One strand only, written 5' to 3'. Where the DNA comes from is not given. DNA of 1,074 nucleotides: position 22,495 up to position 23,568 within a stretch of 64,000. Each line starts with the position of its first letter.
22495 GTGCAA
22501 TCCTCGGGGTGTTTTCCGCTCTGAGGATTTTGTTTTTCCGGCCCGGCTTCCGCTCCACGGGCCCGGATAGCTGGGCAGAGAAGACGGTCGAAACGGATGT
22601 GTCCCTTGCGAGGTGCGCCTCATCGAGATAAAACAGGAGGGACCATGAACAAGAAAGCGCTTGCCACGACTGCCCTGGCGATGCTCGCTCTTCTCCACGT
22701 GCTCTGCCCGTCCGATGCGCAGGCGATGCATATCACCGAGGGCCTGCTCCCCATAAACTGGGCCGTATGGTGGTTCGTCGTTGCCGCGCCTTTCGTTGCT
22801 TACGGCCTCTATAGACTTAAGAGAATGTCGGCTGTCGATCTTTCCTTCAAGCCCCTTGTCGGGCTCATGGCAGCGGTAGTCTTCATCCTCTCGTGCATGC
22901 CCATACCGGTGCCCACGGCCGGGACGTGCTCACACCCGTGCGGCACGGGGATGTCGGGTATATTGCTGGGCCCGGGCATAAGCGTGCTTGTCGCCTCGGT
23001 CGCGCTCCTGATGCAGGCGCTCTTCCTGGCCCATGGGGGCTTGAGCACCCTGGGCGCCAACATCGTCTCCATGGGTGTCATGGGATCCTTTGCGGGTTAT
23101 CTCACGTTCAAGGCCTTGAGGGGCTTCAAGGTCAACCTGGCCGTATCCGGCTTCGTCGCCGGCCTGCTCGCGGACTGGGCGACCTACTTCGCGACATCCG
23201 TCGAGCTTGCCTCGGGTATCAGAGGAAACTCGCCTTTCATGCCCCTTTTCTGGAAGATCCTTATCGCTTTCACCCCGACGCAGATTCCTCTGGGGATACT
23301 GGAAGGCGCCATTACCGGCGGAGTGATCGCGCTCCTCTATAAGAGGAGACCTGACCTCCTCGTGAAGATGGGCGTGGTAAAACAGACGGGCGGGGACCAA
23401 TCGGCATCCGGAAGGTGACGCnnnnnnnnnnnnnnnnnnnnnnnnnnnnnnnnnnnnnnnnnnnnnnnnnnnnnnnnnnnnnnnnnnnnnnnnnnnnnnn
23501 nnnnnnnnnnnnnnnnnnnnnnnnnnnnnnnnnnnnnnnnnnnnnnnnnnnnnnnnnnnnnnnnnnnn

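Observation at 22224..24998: Cobalamin riboswitch controls cbiM followed by an ABC-2 ATPase/permease pair instead of cbiN-cbiQ-cbiO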

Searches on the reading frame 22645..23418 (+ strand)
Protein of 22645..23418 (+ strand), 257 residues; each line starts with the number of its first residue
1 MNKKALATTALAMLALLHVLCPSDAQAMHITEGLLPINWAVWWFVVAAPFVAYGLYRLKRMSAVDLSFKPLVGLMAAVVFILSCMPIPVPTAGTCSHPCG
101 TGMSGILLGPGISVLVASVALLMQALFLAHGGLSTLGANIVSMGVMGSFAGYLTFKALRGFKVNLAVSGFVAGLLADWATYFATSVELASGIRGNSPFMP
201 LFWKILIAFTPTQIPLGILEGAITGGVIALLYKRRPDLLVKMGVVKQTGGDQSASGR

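Call 3: search_protein_families(library=pfam, proteins=[window:22645-23418:+], max_evalue=0.01)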
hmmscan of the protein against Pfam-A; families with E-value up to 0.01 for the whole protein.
window:22645-23418:+ (257 aa): 1 family
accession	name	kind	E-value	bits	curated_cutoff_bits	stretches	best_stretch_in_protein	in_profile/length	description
PF01891.21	CbiM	-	1.3e-56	192.1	23.1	1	29-238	1-205/205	Cobalt uptake substrate-specific transmembrane region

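Call 4: search_protein_families(library=ncbifam, proteins=[window:22645-23418:+], max_evalue=0.01)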
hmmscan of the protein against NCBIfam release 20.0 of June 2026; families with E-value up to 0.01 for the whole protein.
window:22645-23418:+ (257 aa): 12 families
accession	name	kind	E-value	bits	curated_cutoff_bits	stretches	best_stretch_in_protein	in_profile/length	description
NF006184.0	PRK08319.1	equivalog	5.1e-80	268.2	180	1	28-247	1-220/224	energy-coupling factor ABC transporter permease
TIGR00123.1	cbiM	equivalog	9.8e-59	198.8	184.15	1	28-240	1-213/214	cobalt ECF transporter S component CbiM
NF004902.0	PRK06265.1-1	equivalog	5.1e-33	114.6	219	1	28-242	1-206/213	cobalt transporter CbiM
NF008873.0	PRK11909.1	equivalog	2e-24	86.7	225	1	28-241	1-220/230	cobalt transporter CbiM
NF004907.0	PRK06265.2-2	subfamily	2.2e-22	79.7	200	1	22-239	15-217/221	cobalt transporter CbiM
NF005598.0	PRK07331.1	equivalog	3.5e-21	76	401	1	28-241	1-222/323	cobalt transporter CbiM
NF004905.0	PRK06265.1-5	equivalog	1.2e-19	71.2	173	1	28-241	1-199/205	cobalt transporter CbiM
NF004906.0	PRK06265.2-1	equivalog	5.2e-19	69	205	1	28-240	1-210/212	cobalt transporter CbiM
NF004909.0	PRK06265.2-5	equivalog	7.3e-18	65.4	172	1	28-240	1-195/196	cobalt transporter CbiM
NF004903.0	PRK06265.1-3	equivalog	7.7e-17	61.4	193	1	28-242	2-201/211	cobalt transporter CbiM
NF004904.0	PRK06265.1-4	equivalog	1.6e-13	50.8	172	1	28-241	1-201/206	cobalt transporter CbiM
NF004908.0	PRK06265.2-3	equivalog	1.9e-09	37.8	205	1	28-240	1-198/211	cobalt transporter CbiM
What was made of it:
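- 22645..23418 (+): cbiM: 257 aa, signal peptide 1-27, mature N-terminus Met28-His29, no CbiN domain. Family scores in calls 3 and 4.
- On CbiM (S component of the cobalt ECF transporter): PF01891 192 bits; TIGR00123 198.8 bits (cut-off 184.15); NF006184 268.2 bits (cut-off 180) (calls 3, 4)
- Checked: TIGR00123 scores 198.8 bits (cut-off 184) and NF006184 scores 268 bits (cut-off 180) (calls 3, 4).
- cbiM scores above the curated cut-offs: calls 3, 4.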

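Call 15: find_homologous_proteins(query=window:22645-23418:+, max_evalue=1e-10)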
Query window:22645-23418:+ (257 aa): 4375 proteins with E <= 1e-10 among 8000 candidates; the best 120 are listed.
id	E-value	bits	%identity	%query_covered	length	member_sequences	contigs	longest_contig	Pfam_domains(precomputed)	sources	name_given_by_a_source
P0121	2.7e-161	553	100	100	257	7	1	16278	PF01891.22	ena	-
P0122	1.2e-145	502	91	100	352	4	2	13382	PF01891.22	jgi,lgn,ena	jgi:cobalt/nickel transport system permease protein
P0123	8.3e-140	482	87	100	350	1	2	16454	PF01891.22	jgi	jgi:cobalt/nickel transport system permease protein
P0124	1.7e-137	475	83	100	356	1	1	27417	PF01891.22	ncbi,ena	-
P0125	2.6e-137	474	84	100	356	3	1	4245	PF01891.22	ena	-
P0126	2.7e-137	474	84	100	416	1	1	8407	PF01891.22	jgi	jgi:cobalt/nickel transport system permease protein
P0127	1.2e-136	472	84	100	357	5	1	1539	PF01891.22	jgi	-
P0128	3.0e-135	467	84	100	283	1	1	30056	PF01891.22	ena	-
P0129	7.2e-130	450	80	100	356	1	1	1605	PF01891.22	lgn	-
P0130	1.3e-127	442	80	100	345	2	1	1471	PF01891.22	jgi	-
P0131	8.2e-127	440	79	100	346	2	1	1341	PF01891.22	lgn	-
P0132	7.9e-124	430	78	100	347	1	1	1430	PF01891.22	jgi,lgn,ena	-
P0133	7.2e-122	424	81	89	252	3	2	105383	PF01891.22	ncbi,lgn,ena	-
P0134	4.3e-121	421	79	95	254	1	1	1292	PF01891.22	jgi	jgi:cobalt/nickel transport system permease protein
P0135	9.6e-120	417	83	89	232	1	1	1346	PF01891.22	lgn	-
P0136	1.2e-119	416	83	87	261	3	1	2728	PF01891.22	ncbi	-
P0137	4.3e-119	415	76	98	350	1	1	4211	PF01891.22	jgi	jgi:cobalt/nickel transport system permease protein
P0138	4.8e-119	414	76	97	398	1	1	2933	PF01891.22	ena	-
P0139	7.5e-119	414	77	98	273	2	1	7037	PF01891.22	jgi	jgi:cobalt/nickel transport system permease protein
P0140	1.1e-118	413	77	95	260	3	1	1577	PF01891.22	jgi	jgi:cobalt/nickel transport system permease protein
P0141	1.2e-118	413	80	89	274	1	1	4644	PF01891.22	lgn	-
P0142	2.2e-118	412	80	91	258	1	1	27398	PF01891.22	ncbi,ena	-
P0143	2.2e-118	412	76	95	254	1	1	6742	PF01891.22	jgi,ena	-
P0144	4.0e-118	411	82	89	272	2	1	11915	PF01891.22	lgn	-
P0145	4.2e-118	411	76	95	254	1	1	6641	PF01891.22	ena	-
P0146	4.9e-118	411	82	87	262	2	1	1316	PF01891.22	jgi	jgi:cobalt/nickel transport system permease protein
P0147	5.1e-118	411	76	95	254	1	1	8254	PF01891.22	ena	-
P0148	8.0e-118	410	76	95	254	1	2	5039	PF01891.22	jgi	-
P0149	8.7e-118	410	77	92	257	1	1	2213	PF01891.22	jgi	jgi:cobalt/nickel transport system permease protein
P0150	1.2e-117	410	81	87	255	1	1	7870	PF01891.22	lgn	-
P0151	1.2e-117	410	76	95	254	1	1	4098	PF01891.22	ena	-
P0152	1.3e-117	410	80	89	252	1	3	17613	PF01891.22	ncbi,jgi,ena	ncbi:MAG: energy-coupling factor ABC transporter permease [Thermodesulfovibrionales bacterium]|jgi:c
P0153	1.4e-117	410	76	95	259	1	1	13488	PF01891.22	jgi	jgi:cobalt/nickel transport system permease protein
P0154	1.4e-117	410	78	93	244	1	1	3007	PF01891.22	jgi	-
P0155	1.6e-117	409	76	95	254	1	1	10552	PF01891.22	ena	-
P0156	1.6e-117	409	77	94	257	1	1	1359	PF01891.22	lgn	-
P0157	1.9e-117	409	81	87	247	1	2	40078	PF01891.22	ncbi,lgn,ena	ncbi:MAG: energy-coupling factor ABC transporter permease [bacterium]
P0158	2.1e-117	409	80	89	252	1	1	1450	PF01891.22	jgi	jgi:cobalt/nickel transport system permease protein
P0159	2.3e-117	409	82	87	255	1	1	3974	PF01891.22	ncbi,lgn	-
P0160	2.5e-117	409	78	92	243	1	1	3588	PF01891.22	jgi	-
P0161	4.0e-117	408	77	94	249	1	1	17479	PF01891.22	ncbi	-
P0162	4.0e-117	408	77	95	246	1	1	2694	PF01891.22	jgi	jgi:cobalt/nickel transport system permease protein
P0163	4.5e-117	408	75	95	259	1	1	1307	PF01891.22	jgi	jgi:cobalt/nickel transport system permease protein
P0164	4.6e-117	408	78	91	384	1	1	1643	PF01891.22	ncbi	-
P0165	4.8e-117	408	80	89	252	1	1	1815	PF01891.22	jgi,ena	-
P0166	5.0e-117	408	77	91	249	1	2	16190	PF01891.22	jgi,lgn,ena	-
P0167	5.7e-117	408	81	89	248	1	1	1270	PF01891.22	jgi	jgi:cobalt/nickel transport system permease protein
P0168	5.8e-117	408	77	93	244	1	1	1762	PF01891.22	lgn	-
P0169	5.9e-117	408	79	91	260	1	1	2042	PF01891.22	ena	-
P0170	6.0e-117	408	80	87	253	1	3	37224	PF01891.22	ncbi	-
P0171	6.5e-117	407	78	91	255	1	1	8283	PF01891.22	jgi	jgi:cobalt/nickel transport system permease protein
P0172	7.2e-117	407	75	93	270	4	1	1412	PF01891.22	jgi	-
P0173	7.4e-117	407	76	95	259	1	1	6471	PF01891.22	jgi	jgi:cobalt/nickel transport system permease protein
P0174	7.7e-117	407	81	87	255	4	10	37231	PF01891.22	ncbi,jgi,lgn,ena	-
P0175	8.0e-117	407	75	95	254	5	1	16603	PF01891.22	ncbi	-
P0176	8.3e-117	407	80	89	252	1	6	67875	PF01891.22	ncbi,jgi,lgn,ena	ncbi:MAG: energy-coupling factor ABC transporter permease [Thermodesulfovibrionales bacterium]|jgi:c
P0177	8.4e-117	407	75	95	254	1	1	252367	PF01891.22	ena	-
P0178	8.5e-117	407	77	92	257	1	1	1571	PF01891.22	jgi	jgi:cobalt/nickel transport system permease protein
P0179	8.7e-117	407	80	87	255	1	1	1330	PF01891.22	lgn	-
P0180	8.8e-117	407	76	93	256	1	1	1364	PF01891.22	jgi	jgi:cobalt/nickel transport system permease protein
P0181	8.9e-117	407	78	91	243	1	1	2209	PF01891.22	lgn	-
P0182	9.1e-117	407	76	94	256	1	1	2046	PF01891.22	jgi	-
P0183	9.1e-117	407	77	93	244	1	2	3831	PF01891.22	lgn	-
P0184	1.0e-116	407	76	95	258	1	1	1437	PF01891.22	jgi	-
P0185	1.2e-116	407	78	90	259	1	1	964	PF01891.22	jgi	jgi:cobalt/nickel transport system permease protein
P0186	1.2e-116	407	78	92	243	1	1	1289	PF01891.22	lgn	-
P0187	1.2e-116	407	76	94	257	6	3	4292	PF01891.22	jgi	jgi:cobalt/nickel transport system permease protein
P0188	1.3e-116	406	75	95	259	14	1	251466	PF01891.22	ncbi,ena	-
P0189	1.3e-116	406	77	93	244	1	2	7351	PF01891.22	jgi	-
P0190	1.3e-116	406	80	88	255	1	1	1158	PF01891.22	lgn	-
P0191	1.4e-116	406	75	93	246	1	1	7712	PF01891.22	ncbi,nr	ncbi:MAG: energy-coupling factor ABC transporter permease [Nitrospirae bacterium]|nr:MAG: energy-cou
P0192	1.5e-116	406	75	95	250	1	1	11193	PF01891.22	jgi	jgi:cobalt/nickel transport system permease protein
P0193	1.5e-116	406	76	93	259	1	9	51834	PF01891.22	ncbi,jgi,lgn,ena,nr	ncbi:MAG: energy-coupling factor ABC transporter permease [Deltaproteobacteria bacterium]|nr:energy-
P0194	1.5e-116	406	76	94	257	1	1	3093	PF01891.22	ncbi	-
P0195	1.6e-116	406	81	87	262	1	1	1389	PF01891.22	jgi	jgi:cobalt/nickel transport system permease protein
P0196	1.7e-116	406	81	87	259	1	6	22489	PF01891.22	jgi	jgi:cobalt/nickel transport system permease protein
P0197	1.7e-116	406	76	95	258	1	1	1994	PF01891.22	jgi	jgi:cobalt/nickel transport system permease protein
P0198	1.8e-116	406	77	93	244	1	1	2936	PF01891.22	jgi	-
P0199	2.0e-116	406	76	95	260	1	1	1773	PF01891.22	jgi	jgi:cobalt/nickel transport system permease protein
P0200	2.1e-116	406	80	87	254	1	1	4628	PF01891.22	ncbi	-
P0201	2.2e-116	406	74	96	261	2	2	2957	PF01891.22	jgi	jgi:cobalt/nickel transport system permease protein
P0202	2.3e-116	406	82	87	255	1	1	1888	PF01891.22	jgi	-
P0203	2.6e-116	405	74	96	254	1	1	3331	PF01891.22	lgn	-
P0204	3.0e-116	405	74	96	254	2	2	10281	PF01891.22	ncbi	-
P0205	3.1e-116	405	76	93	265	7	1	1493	PF01891.22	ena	-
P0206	3.3e-116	405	79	88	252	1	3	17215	PF01891.22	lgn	-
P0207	3.3e-116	405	81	87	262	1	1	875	PF01891.22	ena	-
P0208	3.4e-116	405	76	95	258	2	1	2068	PF01891.22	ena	-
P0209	3.5e-116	405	76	94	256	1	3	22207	PF01891.22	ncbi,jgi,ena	-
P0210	3.5e-116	405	81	88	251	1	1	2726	PF01891.22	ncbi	-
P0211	3.6e-116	405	79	90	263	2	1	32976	PF01891.22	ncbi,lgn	-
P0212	3.6e-116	405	77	89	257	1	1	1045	PF01891.22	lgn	-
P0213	3.7e-116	405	79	89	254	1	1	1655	PF01891.22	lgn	-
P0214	3.8e-116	405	79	87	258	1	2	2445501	PF01891.22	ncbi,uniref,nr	ncbi:hypothetical protein JZK55_23200 [Dissulfurispira thermophila]|uniref:Cobalt transport protein 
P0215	3.8e-116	405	75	91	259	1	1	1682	PF01891.22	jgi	jgi:cobalt/nickel transport system permease protein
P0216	3.9e-116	405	80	87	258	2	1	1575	PF01891.22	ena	-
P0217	4.3e-116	405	76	95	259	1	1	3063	PF01891.22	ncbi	-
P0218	4.3e-116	405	79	87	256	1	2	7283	PF01891.22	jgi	jgi:cobalt/nickel transport system permease protein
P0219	4.3e-116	405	78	96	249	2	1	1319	PF01891.22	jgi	jgi:cobalt/nickel transport system permease protein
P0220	4.4e-116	405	79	87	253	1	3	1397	PF01891.22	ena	-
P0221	4.5e-116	405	76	95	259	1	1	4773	PF01891.22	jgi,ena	-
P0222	4.5e-116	405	81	87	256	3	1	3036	PF01891.22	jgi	jgi:cobalt/nickel transport system permease protein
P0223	5.1e-116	405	76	93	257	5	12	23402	PF01891.22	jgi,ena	-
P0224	5.4e-116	404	79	89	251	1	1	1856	PF01891.22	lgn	-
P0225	5.4e-116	404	80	89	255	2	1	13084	PF01891.22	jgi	jgi:cobalt/nickel transport system permease protein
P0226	5.4e-116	404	74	95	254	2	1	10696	PF01891.22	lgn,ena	-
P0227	5.8e-116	404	80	87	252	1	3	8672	PF01891.22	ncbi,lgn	-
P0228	5.9e-116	404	75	95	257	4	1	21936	PF01891.22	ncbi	-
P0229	6.4e-116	404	80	87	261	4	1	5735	PF01891.22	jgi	jgi:cobalt/nickel transport system permease protein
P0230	7.0e-116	404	74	95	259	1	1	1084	PF01891.22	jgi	-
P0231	7.5e-116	404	79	87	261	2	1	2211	PF01891.22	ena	-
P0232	8.5e-116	404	79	87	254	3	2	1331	PF01891.22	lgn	-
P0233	8.9e-116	404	79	87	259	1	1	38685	PF01891.22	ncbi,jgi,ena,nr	ncbi:MAG: energy-coupling factor ABC transporter permease [Nitrospirae bacterium]|nr:energy-coupling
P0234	9.0e-116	404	76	94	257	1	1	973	PF01891.22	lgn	-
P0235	9.2e-116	404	79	88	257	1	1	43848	PF01891.22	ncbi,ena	-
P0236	9.3e-116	404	76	94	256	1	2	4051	PF01891.22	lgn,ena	-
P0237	9.6e-116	404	79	88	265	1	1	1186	PF01891.22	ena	-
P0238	9.9e-116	404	78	90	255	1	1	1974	PF01891.22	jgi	jgi:cobalt/nickel transport system permease protein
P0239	1.0e-115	404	79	87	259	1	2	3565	PF01891.22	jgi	jgi:cobalt/nickel transport system permease protein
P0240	1.1e-115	403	79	89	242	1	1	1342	PF01891.22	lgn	-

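Call 17: find_encoding_contigs(protein=P0122, flank=8000, max_places=3)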
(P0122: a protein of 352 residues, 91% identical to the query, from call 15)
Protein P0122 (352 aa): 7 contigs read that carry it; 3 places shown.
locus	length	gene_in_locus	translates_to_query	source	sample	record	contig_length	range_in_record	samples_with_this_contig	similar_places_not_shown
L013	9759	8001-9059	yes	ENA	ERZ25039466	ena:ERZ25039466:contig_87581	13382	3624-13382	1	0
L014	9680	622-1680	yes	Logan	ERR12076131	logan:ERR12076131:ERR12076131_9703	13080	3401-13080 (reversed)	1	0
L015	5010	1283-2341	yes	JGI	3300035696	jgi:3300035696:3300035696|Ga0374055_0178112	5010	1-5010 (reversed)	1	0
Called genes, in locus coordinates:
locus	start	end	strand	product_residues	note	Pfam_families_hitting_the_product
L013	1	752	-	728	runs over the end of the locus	PF09286:Pro-kuma_activ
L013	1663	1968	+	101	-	-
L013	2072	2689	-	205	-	PF03544:TonB_C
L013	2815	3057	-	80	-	PF02472:ExbD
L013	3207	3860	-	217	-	PF01618:MotA_ExbB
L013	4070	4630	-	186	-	-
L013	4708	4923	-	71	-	-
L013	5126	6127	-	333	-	-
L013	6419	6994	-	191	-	PF07715:Plug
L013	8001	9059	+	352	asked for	PF01891:CbiM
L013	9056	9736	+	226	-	-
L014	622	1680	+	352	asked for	PF01891:CbiM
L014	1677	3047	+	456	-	PF04966:OprB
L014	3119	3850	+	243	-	-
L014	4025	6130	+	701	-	PF00580:UvrD-helicase, PF13245:AAA_19, PF13604:AAA_30 (faint), PF01443:Viral_helicase1 (faint), PF13361:UvrD_C, PF13538:UvrD_C_2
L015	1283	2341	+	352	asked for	PF01891:CbiM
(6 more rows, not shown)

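Call 18: find_encoding_contigs(protein=P0124, flank=8000, max_places=3)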
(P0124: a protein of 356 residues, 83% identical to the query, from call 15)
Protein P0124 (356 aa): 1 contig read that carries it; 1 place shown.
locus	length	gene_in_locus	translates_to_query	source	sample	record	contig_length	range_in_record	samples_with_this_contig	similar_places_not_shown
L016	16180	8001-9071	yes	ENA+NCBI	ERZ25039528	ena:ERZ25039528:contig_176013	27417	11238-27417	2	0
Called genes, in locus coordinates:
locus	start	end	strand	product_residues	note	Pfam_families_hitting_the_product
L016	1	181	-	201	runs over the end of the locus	PF05598:DUF772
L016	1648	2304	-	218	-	PF07796:DUF1638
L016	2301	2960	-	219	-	PF02607:B12-binding_2, PF02310:B12-binding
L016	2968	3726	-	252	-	PF00392:GntR, PF08220:HTH_DeoR (weak), PF07702:UTRA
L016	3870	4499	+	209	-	PF02492:cobW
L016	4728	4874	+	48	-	-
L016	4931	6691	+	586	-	PF02607:B12-binding_2, PF02310:B12-binding, PF01208:URO-D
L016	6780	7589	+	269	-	PF00809:Pterin_bind, PF03599:CdhD (weak)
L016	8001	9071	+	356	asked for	PF01891:CbiM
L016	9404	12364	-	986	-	PF00873:ACR_tran, PF02321:OEP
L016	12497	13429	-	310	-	PF00873:ACR_tran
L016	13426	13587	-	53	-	-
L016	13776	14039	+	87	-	-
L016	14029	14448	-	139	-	PF25954:Beta-barrel_RND_2, PF25967:RND-MFP_C, PF25975:CzcB_C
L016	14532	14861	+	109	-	-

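Call 33: find_related_loci(query=window:22645-23418:+, collection=metagenome_contigs, flank=5000)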
Query window:22645-23418:+ (257 aa) in metagenome_contigs; peptide patterns used: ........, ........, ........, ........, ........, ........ (x = any residue, [..] = any of these).
446 stretches matched a pattern; 287 encode a relative of the query (tblastn E <= 1e-3); the best 80 are kept; 80 distinct loci.
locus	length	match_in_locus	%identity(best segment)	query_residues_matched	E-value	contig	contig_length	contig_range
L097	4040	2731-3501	92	1-257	3e-159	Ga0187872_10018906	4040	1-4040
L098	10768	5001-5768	84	1-257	2e-144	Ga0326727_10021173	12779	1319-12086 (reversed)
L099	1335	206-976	78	1-257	7e-143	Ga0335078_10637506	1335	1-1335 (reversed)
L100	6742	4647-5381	76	2-246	8e-125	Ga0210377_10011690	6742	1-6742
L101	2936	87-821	75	2-246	3e-128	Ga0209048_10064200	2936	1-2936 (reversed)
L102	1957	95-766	83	23-246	6e-132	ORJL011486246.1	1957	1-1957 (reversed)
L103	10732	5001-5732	76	2-246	4e-123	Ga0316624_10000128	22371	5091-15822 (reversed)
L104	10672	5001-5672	80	23-246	1e-122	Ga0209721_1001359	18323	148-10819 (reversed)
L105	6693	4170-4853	79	19-246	1e-122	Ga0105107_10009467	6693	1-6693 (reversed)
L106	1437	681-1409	76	2-246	3e-133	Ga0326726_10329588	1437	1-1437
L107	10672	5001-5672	80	23-246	9e-123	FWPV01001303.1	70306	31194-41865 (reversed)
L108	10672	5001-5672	80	23-246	9e-123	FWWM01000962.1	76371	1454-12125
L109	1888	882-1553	82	23-246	5e-131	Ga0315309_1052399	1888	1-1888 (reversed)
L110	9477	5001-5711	77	14-246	2e-122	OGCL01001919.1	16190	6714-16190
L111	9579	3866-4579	76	5-246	2e-122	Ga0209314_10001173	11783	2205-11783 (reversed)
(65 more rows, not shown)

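Call 34: find_encoding_contigs(protein=P0214, flank=6000, max_places=1)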
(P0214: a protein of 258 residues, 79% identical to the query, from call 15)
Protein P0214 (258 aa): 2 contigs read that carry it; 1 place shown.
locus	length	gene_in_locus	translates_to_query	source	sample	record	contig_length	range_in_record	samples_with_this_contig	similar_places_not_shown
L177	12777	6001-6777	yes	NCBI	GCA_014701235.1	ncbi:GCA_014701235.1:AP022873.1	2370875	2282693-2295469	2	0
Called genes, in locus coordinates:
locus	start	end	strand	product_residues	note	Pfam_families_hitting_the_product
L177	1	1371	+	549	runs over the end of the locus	PF01656:CbiA, PF13500:AAA_26, PF07685:GATase_3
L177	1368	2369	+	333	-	PF03186:CobD_Cbib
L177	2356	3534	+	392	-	PF00155:Aminotran_1_2, PF04864:Alliinase_C (weak)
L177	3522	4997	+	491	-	PF01656:CbiA, PF13500:AAA_26 (weak), PF07685:GATase_3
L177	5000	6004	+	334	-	PF01903:CbiX, PF02570:CbiC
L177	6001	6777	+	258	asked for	PF01891:CbiM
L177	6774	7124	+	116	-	-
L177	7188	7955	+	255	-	PF02361:CbiQ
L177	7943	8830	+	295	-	PF13175:AAA_15 (faint), PF00005:ABC_tran, PF13304:AAA_21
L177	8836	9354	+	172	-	PF02572:CobA_CobO_BtuR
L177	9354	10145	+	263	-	PF00590:TP_methylase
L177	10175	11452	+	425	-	PF00590:TP_methylase, PF02390:Methyltransf_4 (weak)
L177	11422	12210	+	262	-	PF00590:TP_methylase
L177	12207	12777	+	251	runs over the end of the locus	PF00590:TP_methylase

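Call 35: find_encoding_contigs(protein=P0133, flank=6000, max_places=2)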
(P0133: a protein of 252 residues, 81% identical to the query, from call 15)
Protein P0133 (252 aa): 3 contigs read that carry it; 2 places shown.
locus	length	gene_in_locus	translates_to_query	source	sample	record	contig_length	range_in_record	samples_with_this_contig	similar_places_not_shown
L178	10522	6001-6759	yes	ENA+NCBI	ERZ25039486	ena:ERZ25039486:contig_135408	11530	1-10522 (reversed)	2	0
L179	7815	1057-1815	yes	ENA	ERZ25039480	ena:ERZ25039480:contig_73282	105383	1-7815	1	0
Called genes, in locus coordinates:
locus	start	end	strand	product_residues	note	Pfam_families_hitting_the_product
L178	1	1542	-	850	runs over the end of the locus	?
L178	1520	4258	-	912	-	PF13632:Glyco_trans_2_3 (faint)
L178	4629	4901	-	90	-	-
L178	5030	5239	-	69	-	-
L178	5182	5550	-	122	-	-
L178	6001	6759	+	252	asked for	PF01891:CbiM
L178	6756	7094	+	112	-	-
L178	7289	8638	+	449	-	PF04966:OprB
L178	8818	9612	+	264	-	PF00142:Fer4_NifH, PF01656:CbiA, PF02374:ArsA_ATPase (weak), PF06564:CBP_BcsQ, PF09140:MipZ, PF10609:ParA, PF13614:AAA_31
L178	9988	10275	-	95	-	-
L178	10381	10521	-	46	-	?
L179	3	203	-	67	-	?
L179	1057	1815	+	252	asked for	PF01891:CbiM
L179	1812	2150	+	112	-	-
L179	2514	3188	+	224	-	-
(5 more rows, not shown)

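Call 44: search_protein_families(library=pfam, proteins=[P0122], max_evalue=0.001)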
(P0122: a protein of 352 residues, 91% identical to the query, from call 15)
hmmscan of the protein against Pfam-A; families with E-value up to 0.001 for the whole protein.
P0122 (352 aa): 1 family
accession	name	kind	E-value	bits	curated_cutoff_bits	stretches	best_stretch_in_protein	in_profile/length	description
PF01891.21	CbiM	-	5.8e-55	186.7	23.1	1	29-238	1-205/205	Cobalt uptake substrate-specific transmembrane region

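Call 48: search_protein_families(library=pfam, proteins=[L177:6774-7124:+, L178:6756-7094:+], max_evalue=10)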
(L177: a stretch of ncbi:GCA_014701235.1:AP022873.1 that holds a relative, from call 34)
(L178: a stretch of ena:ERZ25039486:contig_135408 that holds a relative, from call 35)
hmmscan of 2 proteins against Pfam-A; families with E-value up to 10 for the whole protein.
L177:6774-7124:+ (116 aa): 5 families
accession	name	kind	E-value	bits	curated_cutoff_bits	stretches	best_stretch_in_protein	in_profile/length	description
PF14019.11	DUF4235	-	0.11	13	27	1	67-100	8-43/77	Protein of unknown function (DUF4235)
PF06305.16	LapA_dom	-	0.15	12.5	28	1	63-102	21-62/64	Lipopolysaccharide assembly protein A domain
PF07332.16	Phage_holin_3_6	-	0.17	12.4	28.4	1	11-106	44-114/116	Putative Actinobacterial Holin-X, holin superfamily III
PF20303.3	YLATT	-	0.17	12.2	26.7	1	64-90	5-30/107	YEATS-Like-Associating Three TM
PF13190.11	PDGLE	-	0.19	12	27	1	8-50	2-44/102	PDGLE domain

L178:6756-7094:+ (112 aa): 0 families
